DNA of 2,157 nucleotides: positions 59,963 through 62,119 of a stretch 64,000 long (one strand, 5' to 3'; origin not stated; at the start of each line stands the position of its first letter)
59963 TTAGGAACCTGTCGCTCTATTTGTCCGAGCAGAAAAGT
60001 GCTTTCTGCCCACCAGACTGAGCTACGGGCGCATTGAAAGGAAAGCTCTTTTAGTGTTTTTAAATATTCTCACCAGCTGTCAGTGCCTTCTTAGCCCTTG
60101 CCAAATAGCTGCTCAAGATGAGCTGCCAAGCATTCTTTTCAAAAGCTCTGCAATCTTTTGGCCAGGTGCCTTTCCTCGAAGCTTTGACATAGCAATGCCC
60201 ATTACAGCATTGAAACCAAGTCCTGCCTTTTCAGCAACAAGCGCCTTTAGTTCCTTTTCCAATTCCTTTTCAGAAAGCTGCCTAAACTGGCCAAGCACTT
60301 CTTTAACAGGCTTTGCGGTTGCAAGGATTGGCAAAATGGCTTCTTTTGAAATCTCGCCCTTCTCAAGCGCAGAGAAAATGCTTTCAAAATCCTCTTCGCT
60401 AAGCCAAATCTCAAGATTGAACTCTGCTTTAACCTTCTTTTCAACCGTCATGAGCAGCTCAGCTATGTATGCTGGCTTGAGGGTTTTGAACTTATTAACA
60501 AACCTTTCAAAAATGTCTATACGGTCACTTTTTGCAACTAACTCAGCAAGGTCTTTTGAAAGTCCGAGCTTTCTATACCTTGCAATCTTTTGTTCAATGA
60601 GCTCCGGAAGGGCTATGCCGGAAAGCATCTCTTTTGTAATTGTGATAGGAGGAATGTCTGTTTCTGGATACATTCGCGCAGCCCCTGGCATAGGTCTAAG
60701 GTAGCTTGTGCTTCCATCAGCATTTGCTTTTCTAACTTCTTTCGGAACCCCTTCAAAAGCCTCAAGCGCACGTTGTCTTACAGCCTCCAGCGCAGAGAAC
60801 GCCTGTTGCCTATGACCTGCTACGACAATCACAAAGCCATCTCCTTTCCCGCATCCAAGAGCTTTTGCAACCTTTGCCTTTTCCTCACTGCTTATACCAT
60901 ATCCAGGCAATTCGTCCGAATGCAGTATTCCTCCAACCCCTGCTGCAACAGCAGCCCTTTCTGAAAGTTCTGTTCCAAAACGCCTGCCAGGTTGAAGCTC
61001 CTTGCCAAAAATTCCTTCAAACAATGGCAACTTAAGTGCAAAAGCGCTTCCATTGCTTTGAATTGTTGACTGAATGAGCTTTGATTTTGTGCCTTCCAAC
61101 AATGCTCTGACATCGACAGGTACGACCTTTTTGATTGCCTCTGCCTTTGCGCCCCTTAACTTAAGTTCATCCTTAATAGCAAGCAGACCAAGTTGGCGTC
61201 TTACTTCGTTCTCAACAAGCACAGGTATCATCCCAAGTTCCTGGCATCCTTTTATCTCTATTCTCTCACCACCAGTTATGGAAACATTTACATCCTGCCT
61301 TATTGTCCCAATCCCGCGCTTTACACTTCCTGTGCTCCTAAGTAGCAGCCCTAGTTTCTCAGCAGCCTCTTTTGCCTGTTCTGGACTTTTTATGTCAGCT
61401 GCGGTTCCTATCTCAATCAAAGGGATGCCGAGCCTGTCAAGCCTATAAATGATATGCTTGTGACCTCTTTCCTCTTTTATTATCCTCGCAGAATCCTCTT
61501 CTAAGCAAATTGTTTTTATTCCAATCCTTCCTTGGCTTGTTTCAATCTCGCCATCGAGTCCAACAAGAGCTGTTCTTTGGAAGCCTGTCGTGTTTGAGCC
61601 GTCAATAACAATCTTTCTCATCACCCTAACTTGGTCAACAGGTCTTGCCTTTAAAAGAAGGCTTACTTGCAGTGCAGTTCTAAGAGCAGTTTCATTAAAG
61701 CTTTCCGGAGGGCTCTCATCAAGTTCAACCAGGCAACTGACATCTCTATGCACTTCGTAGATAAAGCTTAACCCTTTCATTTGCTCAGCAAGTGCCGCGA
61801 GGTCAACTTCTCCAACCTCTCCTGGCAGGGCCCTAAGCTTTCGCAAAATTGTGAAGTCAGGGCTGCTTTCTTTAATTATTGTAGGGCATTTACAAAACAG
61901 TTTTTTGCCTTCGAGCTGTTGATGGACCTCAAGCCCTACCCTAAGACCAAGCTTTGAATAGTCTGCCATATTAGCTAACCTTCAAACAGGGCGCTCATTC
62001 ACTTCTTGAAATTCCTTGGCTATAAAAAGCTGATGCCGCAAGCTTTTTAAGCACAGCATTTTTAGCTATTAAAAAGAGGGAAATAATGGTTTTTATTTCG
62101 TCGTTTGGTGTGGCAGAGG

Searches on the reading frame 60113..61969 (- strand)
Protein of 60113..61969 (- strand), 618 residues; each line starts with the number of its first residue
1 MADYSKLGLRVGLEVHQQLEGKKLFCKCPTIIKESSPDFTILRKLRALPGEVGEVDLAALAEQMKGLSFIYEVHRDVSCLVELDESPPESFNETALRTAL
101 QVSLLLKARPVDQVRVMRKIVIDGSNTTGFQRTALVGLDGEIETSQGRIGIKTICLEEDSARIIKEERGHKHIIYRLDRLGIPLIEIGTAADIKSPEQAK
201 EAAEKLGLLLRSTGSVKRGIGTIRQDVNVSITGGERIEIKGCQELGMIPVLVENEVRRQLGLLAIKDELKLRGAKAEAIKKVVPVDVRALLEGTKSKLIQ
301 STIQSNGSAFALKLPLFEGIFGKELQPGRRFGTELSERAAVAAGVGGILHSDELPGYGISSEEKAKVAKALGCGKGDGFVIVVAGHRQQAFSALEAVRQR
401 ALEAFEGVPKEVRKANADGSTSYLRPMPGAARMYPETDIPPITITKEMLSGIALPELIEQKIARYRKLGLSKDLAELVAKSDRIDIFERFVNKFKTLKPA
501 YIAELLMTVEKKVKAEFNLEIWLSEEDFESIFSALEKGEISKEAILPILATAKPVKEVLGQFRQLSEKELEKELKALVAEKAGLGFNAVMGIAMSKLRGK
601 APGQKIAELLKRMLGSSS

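Call 30: find_encoding_contigs(protein=window:60113-61969:-, flank=10000, max_places=2)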
Protein window:60113-61969:- (618 aa): 11 contigs read that carry it; 2 places shown.
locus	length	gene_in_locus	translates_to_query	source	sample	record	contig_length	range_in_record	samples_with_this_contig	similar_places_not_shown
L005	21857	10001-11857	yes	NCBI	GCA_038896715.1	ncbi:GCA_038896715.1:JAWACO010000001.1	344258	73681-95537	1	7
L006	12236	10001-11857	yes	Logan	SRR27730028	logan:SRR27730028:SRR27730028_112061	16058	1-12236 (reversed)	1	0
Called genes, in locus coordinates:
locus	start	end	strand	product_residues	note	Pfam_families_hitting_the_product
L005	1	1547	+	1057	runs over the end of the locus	PF08471:Ribonuc_red_2_N, PF02867:Ribonuc_red_lgC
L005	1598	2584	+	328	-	PF01916:DS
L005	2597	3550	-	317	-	PF01699:Na_Ca_ex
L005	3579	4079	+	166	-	-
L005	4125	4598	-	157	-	PF10026:DUF2268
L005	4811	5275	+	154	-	-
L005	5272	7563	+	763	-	PF02359:CDC48_N, PF02933:CDC48_2 (weak), PF05496:RuvB_N (weak), PF13191:AAA_16 (weak), PF00004:AAA, PF17862:AAA_lid_3, PF00004:AAA, PF17862:AAA_lid_3, +27 more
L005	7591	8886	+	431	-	PF18195:GatD_N, PF00710:Asparaginase, PF17763:Asparaginase_C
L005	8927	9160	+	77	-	PF04457:MJ1316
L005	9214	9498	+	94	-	-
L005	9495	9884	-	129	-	-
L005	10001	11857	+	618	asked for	PF02934:GatB_N, PF02938:GAD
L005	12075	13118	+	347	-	PF01142:TruD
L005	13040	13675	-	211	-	PF00406:ADK, PF02223:Thymidylate_kin (faint), PF13207:AAA_17, PF13238:AAA_18, PF05191:ADK_lid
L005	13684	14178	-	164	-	-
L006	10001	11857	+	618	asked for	PF02934:GatB_N, PF02938:GAD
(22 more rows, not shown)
